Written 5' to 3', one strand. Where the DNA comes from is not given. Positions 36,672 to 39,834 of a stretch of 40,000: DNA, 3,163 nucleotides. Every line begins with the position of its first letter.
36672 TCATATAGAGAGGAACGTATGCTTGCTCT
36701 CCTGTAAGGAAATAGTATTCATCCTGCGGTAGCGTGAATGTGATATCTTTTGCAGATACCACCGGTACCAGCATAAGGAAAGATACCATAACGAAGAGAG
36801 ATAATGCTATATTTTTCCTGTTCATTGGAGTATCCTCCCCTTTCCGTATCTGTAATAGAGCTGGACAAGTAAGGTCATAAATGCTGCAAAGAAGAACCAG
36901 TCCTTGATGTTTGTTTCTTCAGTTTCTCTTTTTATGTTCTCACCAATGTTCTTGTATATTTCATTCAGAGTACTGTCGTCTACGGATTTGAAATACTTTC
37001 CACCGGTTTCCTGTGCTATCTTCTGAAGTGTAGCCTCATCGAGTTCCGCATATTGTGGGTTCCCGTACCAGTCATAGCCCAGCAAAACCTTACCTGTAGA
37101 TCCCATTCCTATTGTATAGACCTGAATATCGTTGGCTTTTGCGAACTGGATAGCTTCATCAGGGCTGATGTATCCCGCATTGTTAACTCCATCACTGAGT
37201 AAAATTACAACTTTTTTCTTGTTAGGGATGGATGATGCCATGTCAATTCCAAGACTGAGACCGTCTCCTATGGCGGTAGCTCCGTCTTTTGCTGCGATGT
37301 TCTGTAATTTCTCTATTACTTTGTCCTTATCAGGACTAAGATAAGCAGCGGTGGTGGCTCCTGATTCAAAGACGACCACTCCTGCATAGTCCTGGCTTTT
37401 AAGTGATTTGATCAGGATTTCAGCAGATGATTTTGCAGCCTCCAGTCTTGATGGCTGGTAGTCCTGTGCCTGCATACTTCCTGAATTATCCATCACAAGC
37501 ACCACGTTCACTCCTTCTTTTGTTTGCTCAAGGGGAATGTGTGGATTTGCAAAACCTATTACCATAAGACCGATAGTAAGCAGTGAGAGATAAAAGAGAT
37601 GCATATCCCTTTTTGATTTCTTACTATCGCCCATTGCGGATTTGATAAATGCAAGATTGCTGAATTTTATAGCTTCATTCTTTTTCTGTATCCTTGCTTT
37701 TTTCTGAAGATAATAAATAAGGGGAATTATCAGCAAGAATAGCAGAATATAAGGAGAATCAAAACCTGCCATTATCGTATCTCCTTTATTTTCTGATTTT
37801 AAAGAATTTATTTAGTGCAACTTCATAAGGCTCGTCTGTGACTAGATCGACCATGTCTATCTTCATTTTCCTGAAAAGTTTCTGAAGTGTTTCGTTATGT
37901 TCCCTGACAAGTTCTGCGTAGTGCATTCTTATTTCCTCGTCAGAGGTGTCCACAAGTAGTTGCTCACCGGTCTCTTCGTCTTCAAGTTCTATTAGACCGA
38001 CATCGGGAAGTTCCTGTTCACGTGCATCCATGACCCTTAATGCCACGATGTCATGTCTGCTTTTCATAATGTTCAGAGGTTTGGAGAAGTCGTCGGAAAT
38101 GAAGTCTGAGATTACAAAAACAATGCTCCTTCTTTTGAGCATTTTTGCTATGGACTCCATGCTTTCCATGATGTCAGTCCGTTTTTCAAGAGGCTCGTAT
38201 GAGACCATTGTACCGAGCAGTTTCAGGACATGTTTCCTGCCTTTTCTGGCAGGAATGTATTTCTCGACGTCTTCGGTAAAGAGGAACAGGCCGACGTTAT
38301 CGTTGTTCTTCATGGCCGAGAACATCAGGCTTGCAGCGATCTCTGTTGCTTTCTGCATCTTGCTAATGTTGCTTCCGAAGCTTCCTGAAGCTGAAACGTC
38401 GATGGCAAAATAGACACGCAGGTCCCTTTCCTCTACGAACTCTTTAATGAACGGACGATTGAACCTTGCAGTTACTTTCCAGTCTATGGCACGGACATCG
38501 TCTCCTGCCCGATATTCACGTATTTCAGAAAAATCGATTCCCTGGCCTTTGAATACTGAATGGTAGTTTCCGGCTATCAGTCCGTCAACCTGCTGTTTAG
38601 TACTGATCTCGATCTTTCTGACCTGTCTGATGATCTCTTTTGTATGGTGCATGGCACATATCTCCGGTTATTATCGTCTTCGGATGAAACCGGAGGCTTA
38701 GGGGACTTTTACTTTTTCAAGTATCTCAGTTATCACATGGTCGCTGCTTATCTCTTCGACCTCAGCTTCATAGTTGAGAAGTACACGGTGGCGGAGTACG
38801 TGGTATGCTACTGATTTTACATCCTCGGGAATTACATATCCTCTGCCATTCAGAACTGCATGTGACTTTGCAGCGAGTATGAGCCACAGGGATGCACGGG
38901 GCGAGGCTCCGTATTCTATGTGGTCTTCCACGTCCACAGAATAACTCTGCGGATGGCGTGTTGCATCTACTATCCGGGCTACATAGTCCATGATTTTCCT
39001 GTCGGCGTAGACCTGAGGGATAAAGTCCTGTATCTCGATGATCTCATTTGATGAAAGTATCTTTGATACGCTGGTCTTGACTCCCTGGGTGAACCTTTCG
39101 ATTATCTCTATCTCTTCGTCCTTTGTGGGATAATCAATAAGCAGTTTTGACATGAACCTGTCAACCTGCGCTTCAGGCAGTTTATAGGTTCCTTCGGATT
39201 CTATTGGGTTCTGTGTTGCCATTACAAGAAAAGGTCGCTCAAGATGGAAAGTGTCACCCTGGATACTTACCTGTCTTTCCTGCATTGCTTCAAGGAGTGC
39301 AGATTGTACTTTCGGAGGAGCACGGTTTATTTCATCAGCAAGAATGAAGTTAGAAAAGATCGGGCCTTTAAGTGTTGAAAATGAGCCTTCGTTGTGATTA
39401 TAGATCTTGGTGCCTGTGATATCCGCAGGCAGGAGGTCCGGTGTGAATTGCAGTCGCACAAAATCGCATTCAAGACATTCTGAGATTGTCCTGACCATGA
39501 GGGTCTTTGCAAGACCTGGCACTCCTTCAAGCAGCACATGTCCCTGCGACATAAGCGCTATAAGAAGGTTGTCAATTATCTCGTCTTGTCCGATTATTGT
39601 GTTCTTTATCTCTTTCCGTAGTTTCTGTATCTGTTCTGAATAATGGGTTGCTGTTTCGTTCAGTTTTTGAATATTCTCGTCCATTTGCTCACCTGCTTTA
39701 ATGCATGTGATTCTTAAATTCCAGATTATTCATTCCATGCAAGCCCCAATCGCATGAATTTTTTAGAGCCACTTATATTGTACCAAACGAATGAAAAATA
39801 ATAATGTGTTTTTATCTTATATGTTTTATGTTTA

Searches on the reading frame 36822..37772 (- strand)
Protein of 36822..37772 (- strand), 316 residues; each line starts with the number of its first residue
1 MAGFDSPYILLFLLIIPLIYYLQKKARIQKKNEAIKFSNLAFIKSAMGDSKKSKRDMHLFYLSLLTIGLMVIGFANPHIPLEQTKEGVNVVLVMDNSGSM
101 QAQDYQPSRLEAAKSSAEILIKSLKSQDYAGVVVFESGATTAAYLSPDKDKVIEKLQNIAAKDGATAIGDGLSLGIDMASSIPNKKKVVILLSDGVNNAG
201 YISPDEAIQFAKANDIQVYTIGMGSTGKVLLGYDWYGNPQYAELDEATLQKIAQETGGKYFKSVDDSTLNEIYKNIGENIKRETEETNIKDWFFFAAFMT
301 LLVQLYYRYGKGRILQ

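Call 81: search_protein_families(library=pfam, proteins=[window:36822-37772:-], max_evalue=0.001)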
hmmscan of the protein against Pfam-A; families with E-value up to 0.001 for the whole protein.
window:36822-37772:- (316 aa): 7 families
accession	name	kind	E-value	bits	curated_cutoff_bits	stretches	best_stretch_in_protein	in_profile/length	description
PF00092.34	VWA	-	1.6e-22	81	23.8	1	89-274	1-173/174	von Willebrand factor type A domain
PF13519.12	VWA_2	-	2.2e-22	80.1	27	1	90-195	1-106/107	von Willebrand factor type A domain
PF07584.16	BatA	-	1.7e-10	41.6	25.9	1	1-77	1-77/77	Aerotolerance regulator N-terminal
PF13768.12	VWA_3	-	2.9e-05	24.6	27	0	89-226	2-136/155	von Willebrand factor type A domain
PF01882.25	DUF58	-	0.00019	21.2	23.4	1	81-198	29-146/216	Protein of unknown function DUF58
PF06707.17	DUF1194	-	0.00063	19.5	27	0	147-223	75-154/206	Protein of unknown function (DUF1194)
PF05762.20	VWA_CoxE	-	0.00077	19.4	26.4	0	87-198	56-162/222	VWA domain containing CoxE-like protein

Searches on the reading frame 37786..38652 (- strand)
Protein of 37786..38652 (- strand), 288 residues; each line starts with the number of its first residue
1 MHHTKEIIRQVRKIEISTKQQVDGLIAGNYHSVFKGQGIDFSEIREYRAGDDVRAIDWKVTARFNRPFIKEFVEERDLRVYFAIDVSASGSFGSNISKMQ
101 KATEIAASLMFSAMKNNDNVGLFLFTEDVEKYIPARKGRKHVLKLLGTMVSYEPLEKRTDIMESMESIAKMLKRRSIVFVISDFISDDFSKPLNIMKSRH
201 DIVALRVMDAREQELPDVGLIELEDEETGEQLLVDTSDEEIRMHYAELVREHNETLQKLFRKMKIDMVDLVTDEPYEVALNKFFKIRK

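Call 81: search_protein_families(library=pfam, proteins=[window:37786-38652:-], max_evalue=0.001)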
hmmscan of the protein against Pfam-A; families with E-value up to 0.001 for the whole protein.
window:37786-38652:- (288 aa): 3 families
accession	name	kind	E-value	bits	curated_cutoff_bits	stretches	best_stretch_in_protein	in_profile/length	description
PF01882.25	DUF58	-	1e-75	254.1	23.4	1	43-254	1-215/216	Protein of unknown function DUF58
PF13519.12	VWA_2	-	4.1e-13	50.3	27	1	80-184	1-106/107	von Willebrand factor type A domain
PF05762.20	VWA_CoxE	-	0.00085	19.2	26.4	0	55-191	26-166/222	VWA domain containing CoxE-like protein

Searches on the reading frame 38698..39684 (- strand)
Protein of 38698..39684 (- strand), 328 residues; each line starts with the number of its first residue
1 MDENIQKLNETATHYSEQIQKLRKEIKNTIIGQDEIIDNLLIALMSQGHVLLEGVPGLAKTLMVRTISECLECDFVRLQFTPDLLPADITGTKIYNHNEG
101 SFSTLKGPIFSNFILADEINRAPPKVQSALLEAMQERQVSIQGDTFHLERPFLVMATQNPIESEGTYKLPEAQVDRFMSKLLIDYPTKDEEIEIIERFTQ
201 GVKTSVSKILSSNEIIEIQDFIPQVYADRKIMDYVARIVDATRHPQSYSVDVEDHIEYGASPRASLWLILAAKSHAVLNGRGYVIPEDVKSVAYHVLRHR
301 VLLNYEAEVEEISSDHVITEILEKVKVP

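Call 81: search_protein_families(library=pfam, proteins=[window:38698-39684:-], max_evalue=0.001)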
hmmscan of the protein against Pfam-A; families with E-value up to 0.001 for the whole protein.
window:38698-39684:- (328 aa): 9 families
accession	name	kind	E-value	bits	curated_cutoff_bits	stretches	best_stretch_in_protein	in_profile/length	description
PF07726.17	AAA_3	-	5.1e-64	214.5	27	1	49-178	1-130/131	ATPase family associated with various cellular activities (AAA)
PF17863.7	AAA_lid_2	-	1.8e-20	72.8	22.7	1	252-321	5-74/74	AAA lid domain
PF20030.5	bpMoxR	-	8.5e-16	58.1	27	1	18-196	2-179/205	MoxR domain in the MoxR-vWA-beta-propeller ternary systems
PF07728.20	AAA_5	-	2e-13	51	22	1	49-177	1-139/139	AAA domain (dynein-related subfamily)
PF00158.32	Sigma54_activat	-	1.5e-05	25.2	20.2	1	40-161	15-145/168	Sigma-54 interaction domain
PF05496.18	RuvB_N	-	4.9e-05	23.6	27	1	23-141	2-115/159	Holliday junction DNA helicase RuvB P-loop domain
PF00493.29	MCM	-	5.1e-05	22.9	23.3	1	23-163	33-176/224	MCM P-loop domain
PF00004.35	AAA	-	0.00023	22.1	21.2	1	50-183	1-129/131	ATPase family associated with various cellular activities (AAA)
PF01078.27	Mg_chelatase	-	0.00052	19.9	20.3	0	29-71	4-46/207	Magnesium chelatase, subunit ChlI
